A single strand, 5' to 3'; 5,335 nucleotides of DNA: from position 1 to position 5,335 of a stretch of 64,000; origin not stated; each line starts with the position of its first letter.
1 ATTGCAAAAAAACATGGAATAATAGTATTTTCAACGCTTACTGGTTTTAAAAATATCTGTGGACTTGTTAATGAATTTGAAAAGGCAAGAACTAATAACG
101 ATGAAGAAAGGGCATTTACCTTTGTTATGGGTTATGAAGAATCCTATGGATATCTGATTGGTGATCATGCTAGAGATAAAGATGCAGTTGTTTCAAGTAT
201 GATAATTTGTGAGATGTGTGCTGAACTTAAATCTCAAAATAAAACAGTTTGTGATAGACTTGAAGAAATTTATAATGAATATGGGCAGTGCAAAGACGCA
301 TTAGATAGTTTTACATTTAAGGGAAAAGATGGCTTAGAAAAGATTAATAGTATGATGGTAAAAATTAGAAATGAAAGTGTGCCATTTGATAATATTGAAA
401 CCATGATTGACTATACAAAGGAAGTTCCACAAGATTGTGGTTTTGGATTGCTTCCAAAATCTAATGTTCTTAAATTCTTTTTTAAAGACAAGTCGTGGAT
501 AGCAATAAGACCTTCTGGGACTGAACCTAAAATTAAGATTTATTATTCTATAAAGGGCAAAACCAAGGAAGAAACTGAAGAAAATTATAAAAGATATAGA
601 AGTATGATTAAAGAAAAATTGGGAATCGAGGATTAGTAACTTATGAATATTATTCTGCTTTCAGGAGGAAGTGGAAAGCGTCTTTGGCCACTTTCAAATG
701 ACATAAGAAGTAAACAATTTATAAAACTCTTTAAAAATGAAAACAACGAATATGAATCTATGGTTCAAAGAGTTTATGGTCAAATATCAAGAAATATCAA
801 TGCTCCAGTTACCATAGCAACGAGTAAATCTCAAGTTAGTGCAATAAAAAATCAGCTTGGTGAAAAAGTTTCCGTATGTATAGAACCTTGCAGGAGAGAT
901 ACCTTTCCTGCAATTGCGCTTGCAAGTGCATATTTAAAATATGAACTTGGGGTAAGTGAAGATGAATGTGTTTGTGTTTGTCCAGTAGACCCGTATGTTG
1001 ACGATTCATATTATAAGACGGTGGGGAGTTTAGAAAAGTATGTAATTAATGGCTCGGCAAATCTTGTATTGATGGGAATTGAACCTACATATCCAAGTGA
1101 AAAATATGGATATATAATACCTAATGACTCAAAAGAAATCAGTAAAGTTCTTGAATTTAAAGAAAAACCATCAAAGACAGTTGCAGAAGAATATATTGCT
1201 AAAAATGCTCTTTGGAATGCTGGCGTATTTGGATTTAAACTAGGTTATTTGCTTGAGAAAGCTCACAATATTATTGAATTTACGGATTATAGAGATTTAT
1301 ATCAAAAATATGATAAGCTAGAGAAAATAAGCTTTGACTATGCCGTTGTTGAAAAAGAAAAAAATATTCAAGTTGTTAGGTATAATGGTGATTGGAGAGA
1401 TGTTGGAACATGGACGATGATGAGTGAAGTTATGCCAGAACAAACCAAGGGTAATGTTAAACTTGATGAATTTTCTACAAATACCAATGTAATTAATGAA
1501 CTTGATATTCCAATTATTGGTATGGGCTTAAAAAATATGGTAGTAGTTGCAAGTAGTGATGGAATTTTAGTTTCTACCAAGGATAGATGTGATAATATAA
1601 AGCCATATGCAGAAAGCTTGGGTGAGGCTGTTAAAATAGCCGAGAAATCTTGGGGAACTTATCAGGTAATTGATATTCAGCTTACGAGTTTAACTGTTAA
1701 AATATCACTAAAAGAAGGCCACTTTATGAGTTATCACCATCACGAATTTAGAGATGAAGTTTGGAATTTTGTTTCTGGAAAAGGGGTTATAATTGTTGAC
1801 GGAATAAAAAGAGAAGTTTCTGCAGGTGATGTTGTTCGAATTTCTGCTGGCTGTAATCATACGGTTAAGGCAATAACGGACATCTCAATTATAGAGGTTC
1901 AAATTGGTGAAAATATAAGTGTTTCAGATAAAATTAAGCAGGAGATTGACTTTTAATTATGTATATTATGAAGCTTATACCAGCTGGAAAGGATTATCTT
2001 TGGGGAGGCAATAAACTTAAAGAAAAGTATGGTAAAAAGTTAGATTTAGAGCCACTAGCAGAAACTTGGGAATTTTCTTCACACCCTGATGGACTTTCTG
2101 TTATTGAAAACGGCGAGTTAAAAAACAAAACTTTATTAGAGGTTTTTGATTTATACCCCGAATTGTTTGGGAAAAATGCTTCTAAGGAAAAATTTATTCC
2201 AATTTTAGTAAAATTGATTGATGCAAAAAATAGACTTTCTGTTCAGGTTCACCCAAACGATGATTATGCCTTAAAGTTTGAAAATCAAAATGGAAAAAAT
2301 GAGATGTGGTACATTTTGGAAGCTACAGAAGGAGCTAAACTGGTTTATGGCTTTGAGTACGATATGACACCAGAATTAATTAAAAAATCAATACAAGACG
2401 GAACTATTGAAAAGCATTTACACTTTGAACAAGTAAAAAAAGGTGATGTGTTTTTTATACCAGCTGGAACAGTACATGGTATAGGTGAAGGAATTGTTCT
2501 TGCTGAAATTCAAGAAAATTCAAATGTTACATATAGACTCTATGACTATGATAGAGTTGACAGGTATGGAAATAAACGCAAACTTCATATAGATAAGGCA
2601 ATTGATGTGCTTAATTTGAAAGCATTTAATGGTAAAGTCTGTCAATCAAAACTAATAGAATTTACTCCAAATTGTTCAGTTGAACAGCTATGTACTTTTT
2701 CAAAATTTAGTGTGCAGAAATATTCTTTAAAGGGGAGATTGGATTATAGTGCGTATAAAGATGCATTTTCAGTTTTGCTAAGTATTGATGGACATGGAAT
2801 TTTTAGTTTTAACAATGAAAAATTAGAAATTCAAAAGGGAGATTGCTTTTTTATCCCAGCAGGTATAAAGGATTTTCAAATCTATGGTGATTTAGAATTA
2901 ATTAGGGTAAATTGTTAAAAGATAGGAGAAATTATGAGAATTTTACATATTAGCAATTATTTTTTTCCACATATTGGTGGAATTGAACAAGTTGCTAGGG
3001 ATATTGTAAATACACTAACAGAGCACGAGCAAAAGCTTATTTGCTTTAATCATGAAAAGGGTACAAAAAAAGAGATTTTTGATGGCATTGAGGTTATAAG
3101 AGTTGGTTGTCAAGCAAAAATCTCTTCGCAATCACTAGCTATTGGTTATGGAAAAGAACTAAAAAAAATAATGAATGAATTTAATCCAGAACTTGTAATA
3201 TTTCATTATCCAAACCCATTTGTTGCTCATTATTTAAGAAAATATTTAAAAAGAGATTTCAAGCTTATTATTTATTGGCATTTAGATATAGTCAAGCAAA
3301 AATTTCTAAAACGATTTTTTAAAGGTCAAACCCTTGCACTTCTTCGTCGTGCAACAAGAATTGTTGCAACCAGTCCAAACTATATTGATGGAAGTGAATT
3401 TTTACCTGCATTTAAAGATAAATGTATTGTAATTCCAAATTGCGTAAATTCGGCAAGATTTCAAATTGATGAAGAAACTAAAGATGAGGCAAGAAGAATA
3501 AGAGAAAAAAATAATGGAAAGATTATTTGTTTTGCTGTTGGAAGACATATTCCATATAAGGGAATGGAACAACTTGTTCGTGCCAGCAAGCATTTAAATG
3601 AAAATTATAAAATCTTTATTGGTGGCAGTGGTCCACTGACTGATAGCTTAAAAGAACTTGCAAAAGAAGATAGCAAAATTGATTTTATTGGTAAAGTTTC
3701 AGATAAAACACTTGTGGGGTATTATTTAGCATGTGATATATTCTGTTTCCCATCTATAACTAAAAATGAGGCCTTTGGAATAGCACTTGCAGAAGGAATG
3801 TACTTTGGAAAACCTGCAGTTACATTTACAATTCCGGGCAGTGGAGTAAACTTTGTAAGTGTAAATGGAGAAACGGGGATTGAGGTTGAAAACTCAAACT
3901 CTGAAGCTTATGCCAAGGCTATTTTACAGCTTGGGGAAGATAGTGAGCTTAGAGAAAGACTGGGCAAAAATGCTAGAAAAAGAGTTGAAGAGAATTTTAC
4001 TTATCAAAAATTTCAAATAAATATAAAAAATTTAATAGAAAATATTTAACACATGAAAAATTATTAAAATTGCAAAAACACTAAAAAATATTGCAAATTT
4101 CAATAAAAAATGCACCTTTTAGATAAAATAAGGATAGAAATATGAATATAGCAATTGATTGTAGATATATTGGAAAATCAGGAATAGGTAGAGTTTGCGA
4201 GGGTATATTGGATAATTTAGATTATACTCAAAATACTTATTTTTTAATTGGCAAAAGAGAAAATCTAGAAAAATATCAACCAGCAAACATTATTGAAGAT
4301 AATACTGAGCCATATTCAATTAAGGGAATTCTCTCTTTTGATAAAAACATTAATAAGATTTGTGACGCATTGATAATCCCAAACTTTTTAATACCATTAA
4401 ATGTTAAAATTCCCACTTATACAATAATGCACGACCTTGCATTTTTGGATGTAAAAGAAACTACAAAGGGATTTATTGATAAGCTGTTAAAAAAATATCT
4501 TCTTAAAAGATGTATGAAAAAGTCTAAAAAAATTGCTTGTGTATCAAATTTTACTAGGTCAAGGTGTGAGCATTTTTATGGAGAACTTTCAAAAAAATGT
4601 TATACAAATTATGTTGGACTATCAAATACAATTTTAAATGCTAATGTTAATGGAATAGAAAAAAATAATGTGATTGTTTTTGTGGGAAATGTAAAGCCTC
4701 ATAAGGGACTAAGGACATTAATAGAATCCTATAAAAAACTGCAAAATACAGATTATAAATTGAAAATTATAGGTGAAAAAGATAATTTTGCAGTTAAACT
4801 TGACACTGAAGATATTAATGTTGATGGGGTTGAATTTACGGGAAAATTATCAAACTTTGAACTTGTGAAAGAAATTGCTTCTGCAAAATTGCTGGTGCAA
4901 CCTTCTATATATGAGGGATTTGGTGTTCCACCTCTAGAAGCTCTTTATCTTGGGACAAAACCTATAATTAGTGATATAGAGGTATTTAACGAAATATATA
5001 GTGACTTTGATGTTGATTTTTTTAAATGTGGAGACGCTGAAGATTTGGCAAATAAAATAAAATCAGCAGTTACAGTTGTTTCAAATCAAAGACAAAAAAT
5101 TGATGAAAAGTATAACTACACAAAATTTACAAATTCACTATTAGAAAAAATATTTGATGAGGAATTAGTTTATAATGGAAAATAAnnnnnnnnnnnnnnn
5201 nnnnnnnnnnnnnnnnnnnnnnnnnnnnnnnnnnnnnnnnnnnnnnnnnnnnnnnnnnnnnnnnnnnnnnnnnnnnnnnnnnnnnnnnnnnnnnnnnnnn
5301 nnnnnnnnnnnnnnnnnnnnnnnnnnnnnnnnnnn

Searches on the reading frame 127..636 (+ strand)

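Call 105: search_protein_families(library=pfam, proteins=[window:127-636:+], max_evalue=0.0001)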
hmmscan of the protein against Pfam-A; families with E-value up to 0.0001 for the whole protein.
window:127-636:+ (169 aa): 2 families
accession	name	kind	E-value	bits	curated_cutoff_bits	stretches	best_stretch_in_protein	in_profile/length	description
PF02880.22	PGM_PMM_III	-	5.5e-07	30.1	20.7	1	1-52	67-115/115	Phosphoglucomutase/phosphomannomutase, alpha/beta/alpha domain III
PF00408.26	PGM_PMM_IV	-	1.2e-06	28.9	23.1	1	111-140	22-50/68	Phosphoglucomutase/phosphomannomutase, C-terminal domain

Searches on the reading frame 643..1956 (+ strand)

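Call 105: search_protein_families(library=pfam, proteins=[window:643-1956:+], max_evalue=0.0001)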
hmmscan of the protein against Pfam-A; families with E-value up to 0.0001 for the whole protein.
window:643-1956:+ (437 aa): 3 families
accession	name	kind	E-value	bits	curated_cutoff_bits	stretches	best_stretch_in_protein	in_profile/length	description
PF00483.29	NTP_transferase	-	5e-27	95.5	21.2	1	4-267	3-242/245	Nucleotidyl transferase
PF01050.24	MannoseP_isomer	-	6.1e-09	36.5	23.6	1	335-431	14-112/116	Mannose-6-phosphate isomerase C-terminal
PF07883.17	Cupin_2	-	1.3e-07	31.7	27.2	1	356-413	5-61/70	Cupin domain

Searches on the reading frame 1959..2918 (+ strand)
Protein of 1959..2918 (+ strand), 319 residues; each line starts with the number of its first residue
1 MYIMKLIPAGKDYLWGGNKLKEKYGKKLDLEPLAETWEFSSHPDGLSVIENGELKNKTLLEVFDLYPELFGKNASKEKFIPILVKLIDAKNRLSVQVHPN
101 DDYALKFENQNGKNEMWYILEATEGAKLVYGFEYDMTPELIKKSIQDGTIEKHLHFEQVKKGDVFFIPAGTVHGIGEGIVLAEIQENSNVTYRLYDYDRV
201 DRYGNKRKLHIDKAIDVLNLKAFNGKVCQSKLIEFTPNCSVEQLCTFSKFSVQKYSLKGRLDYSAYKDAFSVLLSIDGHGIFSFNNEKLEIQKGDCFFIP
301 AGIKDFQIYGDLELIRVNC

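Call 105: search_protein_families(library=pfam, proteins=[window:1959-2918:+], max_evalue=0.0001)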
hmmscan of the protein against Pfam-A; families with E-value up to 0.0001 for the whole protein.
window:1959-2918:+ (319 aa): 4 families
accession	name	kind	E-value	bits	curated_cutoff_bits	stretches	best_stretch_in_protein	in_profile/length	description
PF21621.3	MPI_cupin_dom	-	1.4e-16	60.7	27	1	248-317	9-77/79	Mannose-6-phosphate isomerase, cupin domain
PF20511.4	PMI_typeI_cat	-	8.9e-16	58.7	22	1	3-113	1-116/143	Phosphomannose isomerase type I, catalytic domain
PF07883.17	Cupin_2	-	3.8e-07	30.2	27.2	0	276-303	25-52/70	Cupin domain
PF02311.25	AraC_binding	-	7.1e-06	26.2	21.1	0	268-303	22-57/135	AraC-like ligand binding domain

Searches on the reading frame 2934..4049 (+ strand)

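Call 105: search_protein_families(library=pfam, proteins=[window:2934-4049:+], max_evalue=0.0001)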
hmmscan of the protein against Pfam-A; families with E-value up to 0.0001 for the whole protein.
window:2934-4049:+ (371 aa): 5 families
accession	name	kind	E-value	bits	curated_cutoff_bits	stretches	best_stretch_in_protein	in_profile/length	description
PF00534.26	Glycos_transf_1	-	6e-35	120.7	26.4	1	183-350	2-172/172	Glycosyl transferases group 1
PF13692.12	Glyco_trans_1_4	-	9.4e-24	84.7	27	1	199-336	4-142/142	Glycosyl transferases group 1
PF13439.12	Glyco_transf_4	-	4.8e-14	53.2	28.5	1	14-175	1-170/170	Glycosyltransferase Family 4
PF13477.12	Glyco_trans_4_2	-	1.5e-08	35.3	23.4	1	24-147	16-139/139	Glycosyl transferase 4-like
PF13579.12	Glyco_trans_4_4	-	8.3e-07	29.9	29.7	1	15-169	1-157/158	Glycosyl transferase 4-like domain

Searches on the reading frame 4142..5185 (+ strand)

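Call 105: search_protein_families(library=pfam, proteins=[window:4142-5185:+], max_evalue=0.0001)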
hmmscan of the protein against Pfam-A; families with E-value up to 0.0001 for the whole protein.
window:4142-5185:+ (347 aa): 2 families
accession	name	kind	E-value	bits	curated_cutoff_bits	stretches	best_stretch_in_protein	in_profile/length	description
PF00534.26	Glycos_transf_1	-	1.4e-28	100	26.4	1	169-319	8-164/172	Glycosyl transferases group 1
PF13692.12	Glyco_trans_1_4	-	1e-19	71.6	27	1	176-308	2-138/142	Glycosyl transferases group 1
